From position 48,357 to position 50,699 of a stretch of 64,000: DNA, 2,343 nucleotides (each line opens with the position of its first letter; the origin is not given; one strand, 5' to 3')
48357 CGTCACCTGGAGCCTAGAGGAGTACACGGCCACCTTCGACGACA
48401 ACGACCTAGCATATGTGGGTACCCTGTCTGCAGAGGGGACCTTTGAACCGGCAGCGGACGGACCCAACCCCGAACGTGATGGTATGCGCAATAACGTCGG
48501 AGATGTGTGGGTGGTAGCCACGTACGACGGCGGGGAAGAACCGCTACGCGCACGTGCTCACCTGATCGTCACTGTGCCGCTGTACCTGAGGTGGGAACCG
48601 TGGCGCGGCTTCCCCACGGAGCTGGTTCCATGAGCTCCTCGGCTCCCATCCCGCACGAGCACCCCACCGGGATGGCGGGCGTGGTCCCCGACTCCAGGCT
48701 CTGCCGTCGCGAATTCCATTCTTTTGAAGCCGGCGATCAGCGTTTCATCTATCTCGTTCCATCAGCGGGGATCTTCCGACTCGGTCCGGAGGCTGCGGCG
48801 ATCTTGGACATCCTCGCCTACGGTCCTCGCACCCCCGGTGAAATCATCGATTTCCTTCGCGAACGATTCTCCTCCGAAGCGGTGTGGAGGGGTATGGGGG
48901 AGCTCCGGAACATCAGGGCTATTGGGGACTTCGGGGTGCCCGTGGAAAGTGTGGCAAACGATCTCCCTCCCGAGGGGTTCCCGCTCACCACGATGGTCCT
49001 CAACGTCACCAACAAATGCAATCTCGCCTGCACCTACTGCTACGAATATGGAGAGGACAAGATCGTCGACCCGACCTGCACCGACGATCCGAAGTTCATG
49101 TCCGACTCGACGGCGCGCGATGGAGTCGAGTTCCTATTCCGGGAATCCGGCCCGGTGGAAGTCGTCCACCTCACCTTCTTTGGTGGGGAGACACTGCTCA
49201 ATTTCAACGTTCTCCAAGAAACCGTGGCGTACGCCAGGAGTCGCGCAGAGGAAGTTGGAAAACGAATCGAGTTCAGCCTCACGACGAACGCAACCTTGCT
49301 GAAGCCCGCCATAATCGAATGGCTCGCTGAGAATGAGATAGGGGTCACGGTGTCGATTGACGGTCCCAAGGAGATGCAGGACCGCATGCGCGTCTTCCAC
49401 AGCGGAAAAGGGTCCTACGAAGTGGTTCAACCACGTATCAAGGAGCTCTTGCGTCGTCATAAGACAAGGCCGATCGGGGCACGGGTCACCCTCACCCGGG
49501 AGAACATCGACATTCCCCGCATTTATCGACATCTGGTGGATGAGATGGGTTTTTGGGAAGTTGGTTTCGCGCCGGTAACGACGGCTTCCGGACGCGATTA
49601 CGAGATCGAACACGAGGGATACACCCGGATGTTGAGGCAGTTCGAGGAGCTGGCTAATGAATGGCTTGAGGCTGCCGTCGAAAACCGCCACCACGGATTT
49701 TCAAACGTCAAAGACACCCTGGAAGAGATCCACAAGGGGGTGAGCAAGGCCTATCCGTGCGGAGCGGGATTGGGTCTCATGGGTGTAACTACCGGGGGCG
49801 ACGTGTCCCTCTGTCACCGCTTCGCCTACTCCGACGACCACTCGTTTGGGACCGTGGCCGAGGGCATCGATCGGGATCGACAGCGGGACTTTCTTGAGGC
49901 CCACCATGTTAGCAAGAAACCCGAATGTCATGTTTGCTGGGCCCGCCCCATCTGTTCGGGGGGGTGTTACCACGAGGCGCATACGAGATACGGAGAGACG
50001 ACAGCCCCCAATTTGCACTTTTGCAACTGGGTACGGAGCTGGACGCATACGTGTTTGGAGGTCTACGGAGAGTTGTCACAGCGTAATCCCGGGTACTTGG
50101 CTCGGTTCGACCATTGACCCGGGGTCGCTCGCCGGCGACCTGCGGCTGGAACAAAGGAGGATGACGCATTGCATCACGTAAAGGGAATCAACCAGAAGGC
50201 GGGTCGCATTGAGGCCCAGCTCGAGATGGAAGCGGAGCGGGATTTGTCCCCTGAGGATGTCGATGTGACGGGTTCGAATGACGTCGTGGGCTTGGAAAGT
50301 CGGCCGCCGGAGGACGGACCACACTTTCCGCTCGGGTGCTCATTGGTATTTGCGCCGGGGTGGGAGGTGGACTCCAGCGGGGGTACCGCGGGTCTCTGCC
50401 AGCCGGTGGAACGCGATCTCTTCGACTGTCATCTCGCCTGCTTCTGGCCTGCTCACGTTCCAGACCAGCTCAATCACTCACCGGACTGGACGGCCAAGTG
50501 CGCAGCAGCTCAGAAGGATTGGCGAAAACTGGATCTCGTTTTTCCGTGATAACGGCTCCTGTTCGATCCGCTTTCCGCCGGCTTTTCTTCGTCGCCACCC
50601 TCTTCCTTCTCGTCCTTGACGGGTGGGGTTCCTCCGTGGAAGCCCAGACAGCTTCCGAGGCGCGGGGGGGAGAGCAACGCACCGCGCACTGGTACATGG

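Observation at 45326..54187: Complete quinohemoprotein amine dehydrogenase (qhp) structural and maturation cluster in non-canonical order G-A-D-C-B-F-E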

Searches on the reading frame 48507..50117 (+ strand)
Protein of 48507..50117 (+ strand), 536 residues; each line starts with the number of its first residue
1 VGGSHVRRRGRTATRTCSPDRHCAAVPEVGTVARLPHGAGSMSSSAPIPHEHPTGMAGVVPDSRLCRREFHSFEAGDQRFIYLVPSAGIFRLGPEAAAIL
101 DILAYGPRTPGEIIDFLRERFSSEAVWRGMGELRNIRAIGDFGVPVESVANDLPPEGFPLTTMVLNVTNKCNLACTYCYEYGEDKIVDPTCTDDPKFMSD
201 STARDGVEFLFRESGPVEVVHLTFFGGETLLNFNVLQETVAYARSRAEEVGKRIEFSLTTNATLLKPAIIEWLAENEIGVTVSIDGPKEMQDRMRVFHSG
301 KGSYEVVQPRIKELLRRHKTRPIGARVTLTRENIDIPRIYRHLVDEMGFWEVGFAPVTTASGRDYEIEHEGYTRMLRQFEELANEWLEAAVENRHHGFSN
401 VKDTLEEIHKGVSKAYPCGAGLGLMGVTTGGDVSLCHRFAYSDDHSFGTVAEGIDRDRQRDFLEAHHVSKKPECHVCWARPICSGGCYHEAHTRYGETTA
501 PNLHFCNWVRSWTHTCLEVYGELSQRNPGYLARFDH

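Call 3: search_protein_families(library=ncbifam, proteins=[window:48507-50117:+], max_evalue=0.01)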
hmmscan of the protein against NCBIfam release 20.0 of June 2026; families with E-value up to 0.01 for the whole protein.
window:48507-50117:+ (536 aa): 63 families (the best 25 are shown)
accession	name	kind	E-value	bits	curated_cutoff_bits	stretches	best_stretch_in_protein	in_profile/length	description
TIGR03906.1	quino_hemo_SAM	equivalog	1.4e-164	548.2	453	1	69-534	2-461/467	quinohemoprotein amine dehydrogenase maturation protein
NF047865.1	rSAM_PapB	equivalog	1.4e-85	287.4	340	1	160-501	2-330/330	PapB family radical SAM/SPASM ranthipeptide maturase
TIGR04064.1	rSAM_nif11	equivalog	1.6e-77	261.2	518.7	1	150-532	67-445/459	nif11-like peptide radical SAM maturase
TIGR03974.1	rSAM_six_Cys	equivalog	7.4e-70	236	425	1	160-502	96-431/451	thioether cross-link-forming SCIFF peptide maturase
NF040492.1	not_ScfB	exception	9.1e-67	225.9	855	1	69-507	3-435/450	ScfB-related radical SAM/SPASM orphan maturase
TIGR04068.1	rSAM_ocin_clost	equivalog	1.5e-51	175.7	500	2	160-315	83-233/462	Cys-rich peptide radical SAM maturase CcpM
NF035951.1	rSAM_RumMC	equivalog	8.2e-35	120.4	720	2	160-316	111-261/510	RumMC family radical SAM sactipeptide maturase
TIGR03942.1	sulfatase_rSAM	equivalog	1.1e-34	120.1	349.45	1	163-510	3-347/363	anaerobic sulfatase maturase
NF038170.1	lachnocin_rSAM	equivalog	1.6e-33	116.2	550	1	161-484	76-392/440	lachnocin radical SAM maturase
TIGR04280.1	geopep_mat_rSAM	hypoth_equivalog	3e-32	112.1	400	1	163-497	86-402/428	geopeptide radical SAM maturase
NF041298.1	rSAM_mat_DynA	equivalog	1.9e-31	109.4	450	1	163-507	3-340/356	dynobactin maturation radical SAM/SPASM protein DynA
NF041707.1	rSAM_YhhB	equivalog_domain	6.6e-30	104.2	445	1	160-321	1-159/369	cyclophane-forming radical SAM/SPASM peptide maturase YhhB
TIGR03978.1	rSAM_paired_1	equivalog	1.1e-28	100.2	370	1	164-518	86-449/466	His-Xaa-Ser system radical SAM maturase HxsB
TIGR04115.1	rSAM_Cxxx_rpt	equivalog_domain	9.7e-27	94.4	350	1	162-489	3-325/359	radical SAM peptide maturase, CXXX-repeat target family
NF038107.1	rSAM_NF038107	equivalog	1e-24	87.2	600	1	165-493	89-406/444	Cys-every-fifth radical SAM/SPASM peptide maturase CefB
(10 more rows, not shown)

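Call 4: search_protein_families(library=pfam, proteins=[window:48507-50117:+], max_evalue=0.01)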
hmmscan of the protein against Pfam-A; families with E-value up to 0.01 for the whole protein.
window:48507-50117:+ (536 aa): 2 families
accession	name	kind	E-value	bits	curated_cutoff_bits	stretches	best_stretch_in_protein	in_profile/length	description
PF04055.27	Radical_SAM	-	3.9e-15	56.8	29.5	1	166-318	2-140/166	Radical SAM superfamily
PF13353.11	Fer4_12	-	1.9e-05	25.5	22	1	169-291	13-119/137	4Fe-4S single cluster domain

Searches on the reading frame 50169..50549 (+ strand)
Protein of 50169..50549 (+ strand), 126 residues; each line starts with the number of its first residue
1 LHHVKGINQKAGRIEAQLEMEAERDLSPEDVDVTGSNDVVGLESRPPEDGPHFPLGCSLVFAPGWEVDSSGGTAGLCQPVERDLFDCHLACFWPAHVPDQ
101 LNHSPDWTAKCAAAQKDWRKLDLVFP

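Call 3: search_protein_families(library=ncbifam, proteins=[window:50169-50549:+], max_evalue=0.01)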
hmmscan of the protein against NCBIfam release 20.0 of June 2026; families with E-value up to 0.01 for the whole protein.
window:50169-50549:+ (126 aa): 1 family
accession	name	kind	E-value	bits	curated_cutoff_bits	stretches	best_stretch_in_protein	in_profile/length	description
NF037958.1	QH_gamma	equivalog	3.1e-34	117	50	1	1-126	1-104/104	quinohemoprotein amine dehydrogenase subunit gamma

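Call 4: search_protein_families(library=pfam, proteins=[window:50169-50549:+], max_evalue=0.01)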
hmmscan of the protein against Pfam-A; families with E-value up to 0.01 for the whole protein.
window:50169-50549:+ (126 aa): 1 family
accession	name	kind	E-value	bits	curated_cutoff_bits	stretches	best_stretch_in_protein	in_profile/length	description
PF08992.16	QH-AmDH_gamma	-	1.2e-33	115.3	25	1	55-126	3-74/75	Quinohemoprotein amine dehydrogenase, gamma subunit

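Call 5: search_solved_structures(query=window:50169-50549:+, max_evalue=1, show_alignments=3)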
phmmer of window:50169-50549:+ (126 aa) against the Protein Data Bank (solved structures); distinct sequences matched with E-value up to 1: 3.
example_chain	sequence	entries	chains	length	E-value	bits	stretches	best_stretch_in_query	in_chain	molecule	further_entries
1jju_C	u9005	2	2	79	9.5e-22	80.6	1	55-126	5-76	QUINOHEMOPROTEIN AMINE DEHYDROGENASE | quinohemoprotein amine dehydrogenase 9 kDa subunit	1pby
1jmx_G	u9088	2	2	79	1.5e-21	80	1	55-126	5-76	Amine Dehydrogenase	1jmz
7bcz_A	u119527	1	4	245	0.036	17.1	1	90-123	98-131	4'-phosphopantetheinyl transferase EntD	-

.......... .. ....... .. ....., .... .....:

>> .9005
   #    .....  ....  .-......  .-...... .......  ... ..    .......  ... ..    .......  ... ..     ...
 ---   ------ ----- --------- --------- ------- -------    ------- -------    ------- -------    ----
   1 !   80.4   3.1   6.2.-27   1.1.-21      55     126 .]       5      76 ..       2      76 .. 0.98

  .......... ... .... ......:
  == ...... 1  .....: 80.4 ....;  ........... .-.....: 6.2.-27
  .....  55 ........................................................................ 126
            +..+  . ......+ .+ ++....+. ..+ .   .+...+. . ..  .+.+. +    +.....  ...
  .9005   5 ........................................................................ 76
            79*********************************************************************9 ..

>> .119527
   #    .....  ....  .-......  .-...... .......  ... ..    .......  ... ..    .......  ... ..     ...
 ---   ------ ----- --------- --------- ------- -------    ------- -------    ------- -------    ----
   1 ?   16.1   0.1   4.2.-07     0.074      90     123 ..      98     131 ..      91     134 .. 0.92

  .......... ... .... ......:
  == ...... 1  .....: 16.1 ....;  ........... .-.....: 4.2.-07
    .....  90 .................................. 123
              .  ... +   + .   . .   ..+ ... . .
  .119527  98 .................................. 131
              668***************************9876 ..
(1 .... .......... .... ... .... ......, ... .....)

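Call 21: find_homologous_proteins(query=window:50169-50549:+, max_evalue=0.001)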
Query window:50169-50549:+ (126 aa): 2371 proteins with E <= 0.001 among 2383 candidates; the best 120 are listed.
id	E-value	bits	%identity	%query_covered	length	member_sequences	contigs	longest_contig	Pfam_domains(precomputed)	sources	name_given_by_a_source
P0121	3.2e-84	298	100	100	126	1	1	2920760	PF08992.17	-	-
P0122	1.2e-61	225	76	100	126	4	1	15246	PF08992.17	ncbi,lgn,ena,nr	ncbi:MAG TPA: quinohemoprotein amine dehydrogenase subunit gamma [Longimicrobiales bacterium]|nr:qui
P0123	5.1e-59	216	76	100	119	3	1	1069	PF08992.17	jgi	jgi:hypothetical protein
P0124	7.1e-59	216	77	98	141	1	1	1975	PF08992.17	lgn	-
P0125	1.4e-58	215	76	100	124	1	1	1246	PF08992.17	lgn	-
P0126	2.4e-58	214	74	100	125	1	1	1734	PF08992.17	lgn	-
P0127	4.2e-58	213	73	100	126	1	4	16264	PF08992.17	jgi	jgi:hypothetical protein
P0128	4.9e-58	213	73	100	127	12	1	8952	PF08992.17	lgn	-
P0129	5.8e-58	213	73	100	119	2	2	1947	PF08992.17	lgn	-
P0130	6.0e-58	213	73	100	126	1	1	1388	PF08992.17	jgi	jgi:hypothetical protein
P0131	6.4e-58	212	70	100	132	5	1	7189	PF08992.17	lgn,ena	-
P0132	8.6e-58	212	72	100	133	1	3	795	PF08992.17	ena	-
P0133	8.8e-58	212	78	100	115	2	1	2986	PF08992.17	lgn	-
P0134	1.3e-57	212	73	100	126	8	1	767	PF08992.17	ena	-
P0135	1.3e-57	211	71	100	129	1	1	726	PF08992.17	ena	-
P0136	1.4e-57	211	74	100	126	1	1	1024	PF08992.17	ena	-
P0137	2.4e-57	211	73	100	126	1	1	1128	PF08992.17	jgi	jgi:hypothetical protein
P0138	2.9e-57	210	79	100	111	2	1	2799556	PF08992.17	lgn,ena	-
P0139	3.0e-57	210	71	100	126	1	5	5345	PF08992.17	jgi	jgi:hypothetical protein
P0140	3.0e-57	210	71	100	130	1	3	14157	PF08992.17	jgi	-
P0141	3.7e-57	210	74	100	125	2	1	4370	PF08992.17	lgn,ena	-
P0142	4.5e-57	210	72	100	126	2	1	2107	PF08992.17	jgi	-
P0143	7.7e-57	209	71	100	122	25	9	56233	PF08992.17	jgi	jgi:hypothetical protein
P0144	7.8e-57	209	70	100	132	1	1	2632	PF08992.17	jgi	jgi:hypothetical protein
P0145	1.1e-56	208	71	100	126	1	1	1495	PF08992.17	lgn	-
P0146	1.1e-56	208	73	100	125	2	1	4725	PF08992.17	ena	-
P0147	1.2e-56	208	76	100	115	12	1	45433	PF08992.17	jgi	-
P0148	1.2e-56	208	74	100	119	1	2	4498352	PF08992.17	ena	-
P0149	1.4e-56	208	74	100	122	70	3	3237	PF08992.17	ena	-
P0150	1.4e-56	208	71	100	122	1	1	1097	PF08992.17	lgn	-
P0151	1.5e-56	208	75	100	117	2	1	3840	PF08992.17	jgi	-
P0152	1.6e-56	208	78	100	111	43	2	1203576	PF08992.17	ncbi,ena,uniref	ncbi:quinohemoprotein amine dehydrogenase subunit gamma [Candidatus Palauibacter sp.]|uniref:quinohe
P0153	1.7e-56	208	76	100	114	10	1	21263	PF08992.17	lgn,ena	-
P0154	2.3e-56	207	71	100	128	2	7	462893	PF08992.17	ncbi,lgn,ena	-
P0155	2.6e-56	207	74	100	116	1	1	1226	PF08992.17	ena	-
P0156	5.3e-56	206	77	100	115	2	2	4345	PF08992.17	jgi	-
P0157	5.5e-56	206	72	100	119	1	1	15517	PF08992.17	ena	-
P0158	1.1e-55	205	72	100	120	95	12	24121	PF08992.17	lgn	-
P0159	1.1e-55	205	72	100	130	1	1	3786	PF08992.17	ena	-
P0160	1.5e-55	205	69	100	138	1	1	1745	PF08992.17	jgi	jgi:hypothetical protein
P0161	1.6e-55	205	74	100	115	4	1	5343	PF08992.17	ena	-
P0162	1.6e-55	205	72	100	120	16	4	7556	PF08992.17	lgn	-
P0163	1.7e-55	205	72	100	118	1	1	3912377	PF08992.17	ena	-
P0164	1.8e-55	205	73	100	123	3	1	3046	PF08992.17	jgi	jgi:hypothetical protein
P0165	2.4e-55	204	72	100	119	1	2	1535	PF08992.17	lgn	-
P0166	3.9e-55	203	76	100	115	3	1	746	PF08992.17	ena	-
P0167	4.0e-55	203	70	100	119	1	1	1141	PF08992.17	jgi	jgi:hypothetical protein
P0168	5.5e-55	203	68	100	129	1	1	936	PF08992.17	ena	-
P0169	6.3e-55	203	80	98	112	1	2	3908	PF08992.17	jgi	jgi:hypothetical protein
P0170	7.3e-55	203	76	100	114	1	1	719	PF08992.17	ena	-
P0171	8.1e-55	202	70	100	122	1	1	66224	PF08992.17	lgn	-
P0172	8.9e-55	202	70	100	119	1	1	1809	PF08992.17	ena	-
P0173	9.7e-55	202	70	100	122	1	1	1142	PF08992.17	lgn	-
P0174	9.8e-55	202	71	100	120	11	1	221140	PF08992.17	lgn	-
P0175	1.0e-54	202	72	100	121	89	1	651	PF08992.17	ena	-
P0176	1.1e-54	202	72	100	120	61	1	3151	PF08992.17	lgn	-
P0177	1.1e-54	202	70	100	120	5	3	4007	PF08992.17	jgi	jgi:hypothetical protein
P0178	1.1e-54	202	73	100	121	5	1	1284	PF08992.17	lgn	-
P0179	1.1e-54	202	67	100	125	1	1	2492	PF08992.17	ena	-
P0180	1.2e-54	202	69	100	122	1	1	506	PF08992.17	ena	-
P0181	1.2e-54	202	67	100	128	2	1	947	PF08992.17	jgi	-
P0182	1.2e-54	202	70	100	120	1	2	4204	PF08992.17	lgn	-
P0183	1.3e-54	202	69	100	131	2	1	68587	PF08992.17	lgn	-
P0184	1.4e-54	202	68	100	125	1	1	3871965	PF08992.17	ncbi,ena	-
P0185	1.7e-54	201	69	100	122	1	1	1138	PF08992.17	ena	-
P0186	1.8e-54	201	69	100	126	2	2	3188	PF08992.17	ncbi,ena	-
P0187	2.0e-54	201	70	100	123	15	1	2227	PF08992.17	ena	-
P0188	2.8e-54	201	68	100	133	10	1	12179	PF08992.17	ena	-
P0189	3.2e-54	200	69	100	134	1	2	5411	PF08992.17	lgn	-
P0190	3.5e-54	200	70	100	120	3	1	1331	PF08992.17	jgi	jgi:hypothetical protein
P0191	4.2e-54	200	66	100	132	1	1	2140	PF08992.17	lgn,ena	-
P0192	4.9e-54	200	68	100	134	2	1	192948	PF08992.17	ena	-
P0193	5.0e-54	200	75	100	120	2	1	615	PF08992.17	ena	-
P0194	5.7e-54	200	70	100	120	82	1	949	PF08992.17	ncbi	-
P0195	7.4e-54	199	70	100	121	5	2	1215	PF08992.17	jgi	jgi:hypothetical protein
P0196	7.7e-54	199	66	100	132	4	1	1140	PF08992.17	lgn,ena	-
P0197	7.9e-54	199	70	100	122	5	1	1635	PF08992.17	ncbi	-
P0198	8.2e-54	199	66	100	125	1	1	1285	PF08992.17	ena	-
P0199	8.4e-54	199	67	100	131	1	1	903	PF08992.17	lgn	-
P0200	8.4e-54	199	72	100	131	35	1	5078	PF08992.17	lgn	-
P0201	8.7e-54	199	68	100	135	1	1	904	PF08992.17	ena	-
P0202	8.9e-54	199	69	100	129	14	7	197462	PF08992.17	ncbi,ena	-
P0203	8.9e-54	199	69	100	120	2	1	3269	PF08992.17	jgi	-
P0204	9.3e-54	199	75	100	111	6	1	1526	PF08992.17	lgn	-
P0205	9.5e-54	199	72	100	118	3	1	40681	PF08992.17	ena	-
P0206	1.1e-53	199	66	100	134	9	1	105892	PF08992.17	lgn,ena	-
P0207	1.1e-53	199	67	100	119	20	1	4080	PF08992.17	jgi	jgi:hypothetical protein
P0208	1.2e-53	199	74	100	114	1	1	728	PF08992.17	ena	-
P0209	1.2e-53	199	69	100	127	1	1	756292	PF08992.17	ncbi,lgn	ncbi:MAG: quinohemoprotein amine dehydrogenase subunit gamma [Gemmatimonadales bacterium]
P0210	1.3e-53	198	70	100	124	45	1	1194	PF08992.17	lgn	-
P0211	1.3e-53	198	67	100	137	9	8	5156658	PF08992.17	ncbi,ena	-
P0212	1.3e-53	198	75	100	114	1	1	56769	PF08992.17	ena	-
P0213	1.3e-53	198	74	100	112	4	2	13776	PF08992.17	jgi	jgi:hypothetical protein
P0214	1.4e-53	198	72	100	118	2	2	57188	PF08992.17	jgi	-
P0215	1.6e-53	198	70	100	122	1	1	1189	PF08992.17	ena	-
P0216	1.6e-53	198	71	100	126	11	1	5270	PF08992.17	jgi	jgi:hypothetical protein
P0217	1.9e-53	198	67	100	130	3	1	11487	PF08992.17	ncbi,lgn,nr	ncbi:MAG: quinohemoprotein amine dehydrogenase [Gemmatimonadales bacterium]|nr:MAG: quinohemoprotein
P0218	2.0e-53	198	65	100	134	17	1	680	PF08992.17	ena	-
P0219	2.0e-53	198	66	100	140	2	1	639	PF08992.17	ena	-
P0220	2.0e-53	198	70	100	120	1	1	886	PF08992.17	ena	-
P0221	2.2e-53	198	67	100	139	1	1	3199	PF08992.17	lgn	-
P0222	2.6e-53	198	71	100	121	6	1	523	PF08992.17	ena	-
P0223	2.6e-53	197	70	100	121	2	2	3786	PF08992.17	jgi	-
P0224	2.8e-53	197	68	100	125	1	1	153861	PF08992.17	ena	-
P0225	3.0e-53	197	70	100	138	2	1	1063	PF08992.17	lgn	-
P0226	3.2e-53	197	70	100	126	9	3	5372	PF08992.17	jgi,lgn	jgi:hypothetical protein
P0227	3.7e-53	197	69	100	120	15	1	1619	PF08992.17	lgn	-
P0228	3.8e-53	197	69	100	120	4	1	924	PF08992.17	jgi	-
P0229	4.3e-53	197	67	100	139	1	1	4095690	PF08992.17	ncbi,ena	-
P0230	4.5e-53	197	64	100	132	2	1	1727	PF08992.17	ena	-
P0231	4.5e-53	197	68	100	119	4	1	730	PF08992.17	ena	-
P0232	4.8e-53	197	71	100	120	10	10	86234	PF08992.17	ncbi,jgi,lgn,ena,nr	ncbi:MAG: quinohemoprotein amine dehydrogenase [Gemmatimonadetes bacterium]|nr:quinohemoprotein amin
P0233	5.2e-53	197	70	100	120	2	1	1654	PF08992.17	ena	-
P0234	5.6e-53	196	69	100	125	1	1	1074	PF08992.17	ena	-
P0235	5.8e-53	196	67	100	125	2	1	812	PF08992.17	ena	-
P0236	6.4e-53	196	68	100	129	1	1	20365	PF08992.17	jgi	-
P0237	6.6e-53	196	64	100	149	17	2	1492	PF08992.17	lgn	-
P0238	6.7e-53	196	64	100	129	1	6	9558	PF08992.17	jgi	jgi:hypothetical protein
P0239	7.5e-53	196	68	100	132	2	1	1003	PF08992.17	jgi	jgi:hypothetical protein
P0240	8.0e-53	196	64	100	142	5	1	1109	PF08992.17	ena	-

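Call 25: find_related_loci(query=A2, collection=genome_contigs, flank=10000)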
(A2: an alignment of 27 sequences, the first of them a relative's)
Query A2 (126 aa) in genome_contigs; peptide patterns used: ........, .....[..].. (x = any residue, [..] = any of these).
600 stretches matched a pattern (row limit reached: there are more); 554 encode a relative of the query (tblastn E <= 1e-3); the best 80 are kept; 80 distinct loci.
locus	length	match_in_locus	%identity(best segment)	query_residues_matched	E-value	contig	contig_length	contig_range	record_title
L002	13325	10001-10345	76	1-126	3e-60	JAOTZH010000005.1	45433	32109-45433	MAG: Gemmatimonadota bacterium isolate 21_Jan_SF_Bin74 21_Jan_SF_Bin74_scaffold_357_c1, whole genome shotgun sequence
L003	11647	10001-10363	74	1-126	5e-60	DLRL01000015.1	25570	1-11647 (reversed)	MAG TPA_asm: Gemmatimonadales bacterium UBA7889 UBA7889_contig_30464, whole genome shotgun sequence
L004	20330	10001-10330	77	1-125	1e-59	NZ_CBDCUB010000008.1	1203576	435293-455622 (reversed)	MAG: Candidatus Palauibacter sp. isolate cc05a73e-5b7f-4338-bfa9-6e459683daed contig_8, whole genome shotgun sequence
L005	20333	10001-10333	77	1-126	4e-61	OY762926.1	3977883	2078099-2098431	MAG: Gemmatimonadota bacterium isolate 6e3ee631-f785-49ea-85f7-2f24cfa146af genome assembly, chromosome: 1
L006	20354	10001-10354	76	1-126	1e-59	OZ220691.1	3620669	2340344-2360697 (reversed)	MAG: Gemmatimonadota bacterium isolate 1766b9ea-3269-4cc1-97f5-695b05480569 genome assembly, chromosome: 1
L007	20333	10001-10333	77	1-126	2e-59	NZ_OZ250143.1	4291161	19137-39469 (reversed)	MAG: Candidatus Palauibacter sp. isolate 48ff9d69-b9c1-46bb-834c-a9f20826d9c9 chromosome 1, complete sequence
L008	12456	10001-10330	75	1-126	3e-59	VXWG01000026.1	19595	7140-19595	MAG: Candidatus Palauibacter irciniicola isolate SB0668_bin_12 NODE_1284_length_19595_cov_24.291760, whole genome shotgu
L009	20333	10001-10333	76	1-126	4e-59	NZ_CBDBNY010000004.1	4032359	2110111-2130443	MAG: Candidatus Palauibacter sp. isolate 9c20def5-05d6-4f68-ae38-90b01f08d4a3 contig_3, whole genome shotgun sequence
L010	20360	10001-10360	73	1-126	1e-58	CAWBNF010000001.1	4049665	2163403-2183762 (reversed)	MAG: uncultured Gemmatimonadaceae bacterium isolate MFD05684.bin.2.236 genome assembly, contig: contig_14137, whole geno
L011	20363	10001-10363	73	1-126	5e-59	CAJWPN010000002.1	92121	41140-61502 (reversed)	MAG TPA_asm: uncultured Gemmatimonadales bacterium isolate ERR599156_bin.174_MetaBAT_v2.12.1_MAG genome assembly, contig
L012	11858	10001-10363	73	1-126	4e-59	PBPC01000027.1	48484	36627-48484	MAG: Gemmatimonadetes bacterium isolate RS373 28901, whole genome shotgun sequence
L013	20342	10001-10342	76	1-126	2e-58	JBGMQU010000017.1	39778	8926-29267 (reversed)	MAG: Gemmatimonadota bacterium isolate N04_metabat2_bin.85 NODE_127_length_39778_cov_8.033859, whole genome shotgun sequ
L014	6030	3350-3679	75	1-126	1e-58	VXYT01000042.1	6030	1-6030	MAG: Candidatus Palauibacter ramosifaciens isolate SB0670_bin_18 NODE_6134_length_6030_cov_24.403515, whole genome shotg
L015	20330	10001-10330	75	1-126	3e-59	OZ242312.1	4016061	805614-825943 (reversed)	MAG: Gemmatimonadota bacterium isolate 199b9089-fb52-4512-a5e9-bc908b5c825e genome assembly, chromosome: 1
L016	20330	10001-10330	74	1-126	3e-58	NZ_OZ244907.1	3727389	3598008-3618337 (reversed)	MAG: Candidatus Palauibacter sp. isolate c5de0401-b7dc-4d82-98b5-efbda7d568cc chromosome 1, complete sequence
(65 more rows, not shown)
